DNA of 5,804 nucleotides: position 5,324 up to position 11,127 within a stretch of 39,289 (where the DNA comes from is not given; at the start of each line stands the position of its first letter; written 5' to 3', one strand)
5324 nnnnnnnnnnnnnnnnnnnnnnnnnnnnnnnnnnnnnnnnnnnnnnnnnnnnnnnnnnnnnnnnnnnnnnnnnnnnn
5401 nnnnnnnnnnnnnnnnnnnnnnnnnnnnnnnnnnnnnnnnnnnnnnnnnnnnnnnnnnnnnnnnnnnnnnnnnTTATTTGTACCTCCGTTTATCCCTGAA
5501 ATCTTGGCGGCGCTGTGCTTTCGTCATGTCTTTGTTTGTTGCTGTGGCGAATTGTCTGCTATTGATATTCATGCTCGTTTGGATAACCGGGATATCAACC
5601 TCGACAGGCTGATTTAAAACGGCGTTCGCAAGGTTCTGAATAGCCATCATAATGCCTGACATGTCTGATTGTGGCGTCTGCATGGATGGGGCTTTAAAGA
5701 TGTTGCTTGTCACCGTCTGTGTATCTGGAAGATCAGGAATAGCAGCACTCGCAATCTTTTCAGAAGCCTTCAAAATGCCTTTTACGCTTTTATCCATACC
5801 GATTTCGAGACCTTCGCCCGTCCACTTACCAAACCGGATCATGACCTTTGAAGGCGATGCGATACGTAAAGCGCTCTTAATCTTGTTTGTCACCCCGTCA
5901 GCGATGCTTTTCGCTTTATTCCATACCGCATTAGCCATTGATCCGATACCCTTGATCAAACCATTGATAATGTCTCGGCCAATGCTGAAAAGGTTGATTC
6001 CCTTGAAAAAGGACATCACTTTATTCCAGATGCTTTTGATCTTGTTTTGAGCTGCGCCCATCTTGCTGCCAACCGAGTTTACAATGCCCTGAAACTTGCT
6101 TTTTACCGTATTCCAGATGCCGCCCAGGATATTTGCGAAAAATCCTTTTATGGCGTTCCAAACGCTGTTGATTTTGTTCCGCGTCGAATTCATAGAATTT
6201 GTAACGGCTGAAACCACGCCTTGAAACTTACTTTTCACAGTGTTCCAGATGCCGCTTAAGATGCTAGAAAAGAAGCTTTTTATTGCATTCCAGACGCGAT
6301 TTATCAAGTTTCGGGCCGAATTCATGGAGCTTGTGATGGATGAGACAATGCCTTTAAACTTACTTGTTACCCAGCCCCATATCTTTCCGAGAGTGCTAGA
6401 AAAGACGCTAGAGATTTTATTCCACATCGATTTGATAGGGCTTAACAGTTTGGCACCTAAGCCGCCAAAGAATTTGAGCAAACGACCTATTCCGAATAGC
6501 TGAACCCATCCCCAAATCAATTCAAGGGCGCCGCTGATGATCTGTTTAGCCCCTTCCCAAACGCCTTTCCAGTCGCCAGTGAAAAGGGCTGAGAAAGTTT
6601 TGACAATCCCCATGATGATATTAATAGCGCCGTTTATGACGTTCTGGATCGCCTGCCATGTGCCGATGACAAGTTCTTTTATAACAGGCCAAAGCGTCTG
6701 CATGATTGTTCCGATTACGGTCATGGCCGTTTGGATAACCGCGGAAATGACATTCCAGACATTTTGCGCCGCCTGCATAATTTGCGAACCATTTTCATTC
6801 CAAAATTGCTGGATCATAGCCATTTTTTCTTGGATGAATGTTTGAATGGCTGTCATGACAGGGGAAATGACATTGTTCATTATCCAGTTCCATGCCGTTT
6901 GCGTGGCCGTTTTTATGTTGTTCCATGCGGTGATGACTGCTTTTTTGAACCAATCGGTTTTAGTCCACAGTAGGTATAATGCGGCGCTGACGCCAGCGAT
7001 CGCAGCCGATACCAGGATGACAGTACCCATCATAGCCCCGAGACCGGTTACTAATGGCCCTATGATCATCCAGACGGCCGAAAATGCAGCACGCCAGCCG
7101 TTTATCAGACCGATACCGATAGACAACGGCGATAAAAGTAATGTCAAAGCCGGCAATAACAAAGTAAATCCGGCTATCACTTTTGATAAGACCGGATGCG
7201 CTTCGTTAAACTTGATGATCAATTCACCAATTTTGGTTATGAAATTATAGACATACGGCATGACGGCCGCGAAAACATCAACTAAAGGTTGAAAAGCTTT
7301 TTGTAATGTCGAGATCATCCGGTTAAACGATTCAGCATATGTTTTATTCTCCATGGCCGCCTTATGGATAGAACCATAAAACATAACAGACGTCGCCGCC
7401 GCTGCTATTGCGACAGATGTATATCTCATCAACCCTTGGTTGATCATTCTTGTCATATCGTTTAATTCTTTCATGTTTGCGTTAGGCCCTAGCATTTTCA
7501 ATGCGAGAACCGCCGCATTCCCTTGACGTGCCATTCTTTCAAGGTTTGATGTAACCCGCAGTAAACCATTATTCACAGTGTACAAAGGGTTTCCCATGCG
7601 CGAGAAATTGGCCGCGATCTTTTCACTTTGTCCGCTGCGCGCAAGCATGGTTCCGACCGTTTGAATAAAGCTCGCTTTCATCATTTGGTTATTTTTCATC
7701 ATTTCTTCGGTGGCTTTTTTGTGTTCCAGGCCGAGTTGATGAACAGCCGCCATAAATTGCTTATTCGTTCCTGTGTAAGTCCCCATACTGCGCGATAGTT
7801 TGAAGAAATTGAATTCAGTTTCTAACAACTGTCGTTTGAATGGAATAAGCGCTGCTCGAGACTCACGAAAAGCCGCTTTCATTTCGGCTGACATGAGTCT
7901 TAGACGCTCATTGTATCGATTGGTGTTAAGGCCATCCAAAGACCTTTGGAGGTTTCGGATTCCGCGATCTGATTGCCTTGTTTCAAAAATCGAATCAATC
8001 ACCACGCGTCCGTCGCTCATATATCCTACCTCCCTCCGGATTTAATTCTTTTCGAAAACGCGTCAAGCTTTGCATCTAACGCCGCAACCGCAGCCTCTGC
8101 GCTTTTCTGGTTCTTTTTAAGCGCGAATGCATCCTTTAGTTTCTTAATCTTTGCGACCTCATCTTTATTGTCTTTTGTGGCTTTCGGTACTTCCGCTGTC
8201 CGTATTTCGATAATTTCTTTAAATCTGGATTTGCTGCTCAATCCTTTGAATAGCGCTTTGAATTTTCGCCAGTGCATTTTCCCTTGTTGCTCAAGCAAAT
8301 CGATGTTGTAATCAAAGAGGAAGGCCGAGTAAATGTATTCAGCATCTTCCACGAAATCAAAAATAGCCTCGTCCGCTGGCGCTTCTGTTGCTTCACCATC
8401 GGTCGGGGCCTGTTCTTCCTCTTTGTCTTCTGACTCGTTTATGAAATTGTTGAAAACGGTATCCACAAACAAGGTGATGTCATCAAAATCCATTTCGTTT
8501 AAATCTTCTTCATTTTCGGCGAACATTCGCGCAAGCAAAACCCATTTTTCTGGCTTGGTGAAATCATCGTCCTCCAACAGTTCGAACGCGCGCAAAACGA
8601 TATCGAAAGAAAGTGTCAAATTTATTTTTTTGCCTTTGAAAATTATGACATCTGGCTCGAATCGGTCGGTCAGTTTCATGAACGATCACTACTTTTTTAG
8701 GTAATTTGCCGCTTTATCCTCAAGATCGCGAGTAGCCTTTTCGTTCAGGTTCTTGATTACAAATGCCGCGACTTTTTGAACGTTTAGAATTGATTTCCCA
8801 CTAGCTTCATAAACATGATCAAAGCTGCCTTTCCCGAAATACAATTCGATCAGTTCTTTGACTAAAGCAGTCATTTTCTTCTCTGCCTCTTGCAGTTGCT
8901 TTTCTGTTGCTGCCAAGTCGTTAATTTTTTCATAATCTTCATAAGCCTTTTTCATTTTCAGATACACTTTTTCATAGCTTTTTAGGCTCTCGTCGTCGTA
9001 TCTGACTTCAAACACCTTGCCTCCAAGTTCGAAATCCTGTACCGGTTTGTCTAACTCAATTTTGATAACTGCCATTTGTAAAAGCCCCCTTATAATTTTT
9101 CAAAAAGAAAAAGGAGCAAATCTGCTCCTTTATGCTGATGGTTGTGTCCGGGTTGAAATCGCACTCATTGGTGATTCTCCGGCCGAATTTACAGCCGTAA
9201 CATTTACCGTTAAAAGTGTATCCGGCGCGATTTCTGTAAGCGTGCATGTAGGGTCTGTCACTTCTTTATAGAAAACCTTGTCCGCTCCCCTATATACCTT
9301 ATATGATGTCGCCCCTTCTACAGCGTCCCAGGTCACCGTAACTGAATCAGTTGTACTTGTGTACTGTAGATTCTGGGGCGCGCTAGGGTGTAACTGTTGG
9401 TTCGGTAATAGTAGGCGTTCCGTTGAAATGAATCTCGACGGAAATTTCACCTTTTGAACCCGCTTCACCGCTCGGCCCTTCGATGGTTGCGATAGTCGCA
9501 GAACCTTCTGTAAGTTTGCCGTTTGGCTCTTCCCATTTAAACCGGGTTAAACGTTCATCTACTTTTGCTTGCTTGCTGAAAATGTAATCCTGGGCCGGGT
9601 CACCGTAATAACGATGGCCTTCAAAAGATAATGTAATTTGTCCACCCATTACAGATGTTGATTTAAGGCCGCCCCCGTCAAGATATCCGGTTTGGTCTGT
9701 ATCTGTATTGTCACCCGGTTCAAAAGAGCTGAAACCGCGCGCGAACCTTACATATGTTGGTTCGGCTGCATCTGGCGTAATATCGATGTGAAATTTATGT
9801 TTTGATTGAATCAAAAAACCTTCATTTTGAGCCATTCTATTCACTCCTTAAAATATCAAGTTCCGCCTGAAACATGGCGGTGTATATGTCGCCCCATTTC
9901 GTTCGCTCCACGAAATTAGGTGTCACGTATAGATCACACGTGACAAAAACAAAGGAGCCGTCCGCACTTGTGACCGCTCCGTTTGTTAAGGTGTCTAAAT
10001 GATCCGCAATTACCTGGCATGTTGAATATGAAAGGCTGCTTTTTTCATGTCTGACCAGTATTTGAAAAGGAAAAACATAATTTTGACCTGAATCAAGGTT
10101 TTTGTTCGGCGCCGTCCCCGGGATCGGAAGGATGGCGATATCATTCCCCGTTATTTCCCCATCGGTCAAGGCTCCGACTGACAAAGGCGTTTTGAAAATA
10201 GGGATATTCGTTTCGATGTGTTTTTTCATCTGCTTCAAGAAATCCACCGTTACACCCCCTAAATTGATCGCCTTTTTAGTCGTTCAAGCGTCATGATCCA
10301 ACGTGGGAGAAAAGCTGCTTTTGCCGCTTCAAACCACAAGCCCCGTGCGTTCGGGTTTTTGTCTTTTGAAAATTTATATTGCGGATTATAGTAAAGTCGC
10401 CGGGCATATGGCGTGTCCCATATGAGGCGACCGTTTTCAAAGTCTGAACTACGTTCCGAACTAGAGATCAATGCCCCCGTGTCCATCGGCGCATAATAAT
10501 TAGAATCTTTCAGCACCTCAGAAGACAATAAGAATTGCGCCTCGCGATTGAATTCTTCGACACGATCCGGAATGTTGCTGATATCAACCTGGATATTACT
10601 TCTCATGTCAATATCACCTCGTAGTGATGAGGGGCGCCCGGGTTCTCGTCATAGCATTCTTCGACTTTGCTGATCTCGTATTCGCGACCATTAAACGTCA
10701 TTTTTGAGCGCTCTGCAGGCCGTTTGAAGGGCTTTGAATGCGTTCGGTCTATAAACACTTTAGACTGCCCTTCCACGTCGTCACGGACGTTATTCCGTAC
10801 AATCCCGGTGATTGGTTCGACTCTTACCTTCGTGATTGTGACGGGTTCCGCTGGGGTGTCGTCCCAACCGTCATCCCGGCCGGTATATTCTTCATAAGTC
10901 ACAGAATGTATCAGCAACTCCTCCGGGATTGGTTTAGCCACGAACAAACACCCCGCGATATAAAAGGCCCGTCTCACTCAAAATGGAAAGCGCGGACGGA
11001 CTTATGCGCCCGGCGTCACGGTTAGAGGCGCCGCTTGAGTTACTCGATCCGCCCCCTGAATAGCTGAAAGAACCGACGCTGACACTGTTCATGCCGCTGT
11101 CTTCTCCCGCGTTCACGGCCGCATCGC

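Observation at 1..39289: Closed circular temperate phage with a plasmid maintenance module and no integrase: probable phage-plasmid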

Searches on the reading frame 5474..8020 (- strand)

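Call 10: search_protein_families(library=pfam, proteins=[window:5474-8020:-], max_evalue=0.001)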
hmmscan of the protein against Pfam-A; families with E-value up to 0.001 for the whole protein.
window:5474-8020:- (848 aa): 0 families

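Call 12: search_protein_families(library=phrogs, proteins=[window:5474-8020:-], max_evalue=0.001)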
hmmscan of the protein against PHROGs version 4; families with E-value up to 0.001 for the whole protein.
window:5474-8020:- (848 aa): 36 families (the best 25 are shown)
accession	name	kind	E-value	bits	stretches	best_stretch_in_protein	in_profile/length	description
phrog_58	-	tail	1.1e-79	270.3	2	567-842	799-1063/1544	tail length tape measure protein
phrog_5493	-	tail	2e-47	163.2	1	93-839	440-1093/1102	tail length tape measure protein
phrog_1272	-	tail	2.6e-47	162.3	2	221-667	525-1084/1606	tail length tape measure protein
phrog_305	-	tail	2.6e-41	143.2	3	572-788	554-769/1001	tail length tape measure protein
phrog_4070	-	tail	1.4e-38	133.7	1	381-699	94-401/989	tail length tape measure protein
phrog_971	-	lysis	1e-30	108.2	1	95-604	295-769/1338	endolysin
phrog_1204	-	tail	1.5e-28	100.2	2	587-846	1195-1479/1483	tail protein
phrog_26805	-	unknown function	3.5e-27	96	2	531-772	353-617/697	-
phrog_17020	-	unknown function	6.9e-26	92.3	1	403-640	7-201/353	-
phrog_1686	-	tail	6.1e-25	88.3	1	558-845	914-1218/1224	tail length tape measure protein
phrog_4200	-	tail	2e-24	87.1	1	276-723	152-561/732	tail length tape measure protein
phrog_167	-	tail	2.8e-23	82.7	1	83-716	405-994/1555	tail length tape measure protein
phrog_1535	-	tail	4.3e-23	82.5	2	526-839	867-1144/1152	tail length tape measure protein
phrog_8462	-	tail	3.5e-22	79.9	3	542-803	333-578/672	tail length tape measure protein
phrog_4197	-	tail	2.4e-20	73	1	235-685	750-1176/1783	tail length tape measure protein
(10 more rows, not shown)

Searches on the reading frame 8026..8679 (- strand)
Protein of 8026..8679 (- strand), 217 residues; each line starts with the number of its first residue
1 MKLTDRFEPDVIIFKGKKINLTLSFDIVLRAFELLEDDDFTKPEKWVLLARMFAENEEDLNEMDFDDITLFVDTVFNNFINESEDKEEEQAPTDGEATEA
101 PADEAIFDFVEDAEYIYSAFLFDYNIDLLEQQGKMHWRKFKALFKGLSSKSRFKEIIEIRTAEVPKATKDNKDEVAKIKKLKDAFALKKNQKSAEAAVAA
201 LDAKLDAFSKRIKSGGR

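Call 10: search_protein_families(library=pfam, proteins=[window:8026-8679:-], max_evalue=0.001)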
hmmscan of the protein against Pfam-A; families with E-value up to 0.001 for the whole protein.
window:8026-8679:- (217 aa): 1 family
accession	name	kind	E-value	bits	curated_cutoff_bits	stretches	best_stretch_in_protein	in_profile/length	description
PF06854.16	Phage_Gp15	-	5.1e-41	140.9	23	1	9-187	6-170/170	Bacteriophage Gp15 protein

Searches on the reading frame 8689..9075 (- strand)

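Call 36: search_protein_families(library=pfam, proteins=[window:8689-9075:-], max_evalue=0.01)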
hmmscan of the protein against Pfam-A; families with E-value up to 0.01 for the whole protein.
window:8689-9075:- (128 aa): 3 families
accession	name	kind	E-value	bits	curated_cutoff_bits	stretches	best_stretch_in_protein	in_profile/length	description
PF25610.1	HR1_TOCA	-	0.0013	19.4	27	1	38-75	39-76/90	TOCA family HR1 domain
PF10666.15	Phage_TAC_8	-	0.0024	18.5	33.7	1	2-106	5-112/140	Phage tail assembly chaperone protein Gp14 ()A118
PF07275.16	ArdA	-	0.0092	17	27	0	23-126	39-131/155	Antirestriction protein (ArdA)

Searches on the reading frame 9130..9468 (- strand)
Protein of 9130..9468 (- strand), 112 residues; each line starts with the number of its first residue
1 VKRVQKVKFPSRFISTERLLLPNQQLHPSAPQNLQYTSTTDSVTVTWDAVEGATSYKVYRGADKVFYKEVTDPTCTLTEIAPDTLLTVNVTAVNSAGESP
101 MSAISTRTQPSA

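Call 36: search_protein_families(library=pfam, proteins=[window:9130-9468:-], max_evalue=0.01)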
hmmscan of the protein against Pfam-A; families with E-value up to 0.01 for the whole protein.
window:9130-9468:- (112 aa): 1 family
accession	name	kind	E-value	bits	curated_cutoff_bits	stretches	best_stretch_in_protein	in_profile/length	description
PF00041.27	fn3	-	8.9e-11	42.3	25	1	29-106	1-82/84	Fibronectin type III domain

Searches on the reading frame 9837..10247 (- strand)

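Call 36: search_protein_families(library=pfam, proteins=[window:9837-10247:-], max_evalue=0.01)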
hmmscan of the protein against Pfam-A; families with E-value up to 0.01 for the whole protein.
window:9837-10247:- (136 aa): 1 family
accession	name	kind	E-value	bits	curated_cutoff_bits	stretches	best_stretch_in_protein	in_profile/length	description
PF12691.13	Phage_tail_terminator_6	-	1.1e-06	29.2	23.8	1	25-130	17-116/118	Bacteriophage tail terminator protein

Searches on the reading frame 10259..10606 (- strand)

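Call 36: search_protein_families(library=pfam, proteins=[window:10259-10606:-], max_evalue=0.01)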
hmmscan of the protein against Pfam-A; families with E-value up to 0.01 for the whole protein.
window:10259-10606:- (115 aa): 1 family
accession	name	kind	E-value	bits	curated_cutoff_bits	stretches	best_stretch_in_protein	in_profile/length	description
PF11114.13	Minor_capsid_2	-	4.8e-14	52.9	27.7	1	5-109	3-111/113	Minor capsid protein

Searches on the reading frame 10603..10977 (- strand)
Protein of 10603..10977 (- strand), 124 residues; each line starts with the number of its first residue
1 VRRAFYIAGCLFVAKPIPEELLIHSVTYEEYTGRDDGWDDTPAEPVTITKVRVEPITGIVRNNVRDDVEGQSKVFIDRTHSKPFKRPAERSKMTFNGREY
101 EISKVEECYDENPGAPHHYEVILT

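Call 36: search_protein_families(library=pfam, proteins=[window:10603-10977:-], max_evalue=0.01)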
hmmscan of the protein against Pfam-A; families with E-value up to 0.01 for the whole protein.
window:10603-10977:- (124 aa): 1 family
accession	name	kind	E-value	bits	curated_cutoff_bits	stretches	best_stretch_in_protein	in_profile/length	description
PF10665.14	Minor_capsid_1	-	3.1e-18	66.5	25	1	18-121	1-103/105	Minor capsid protein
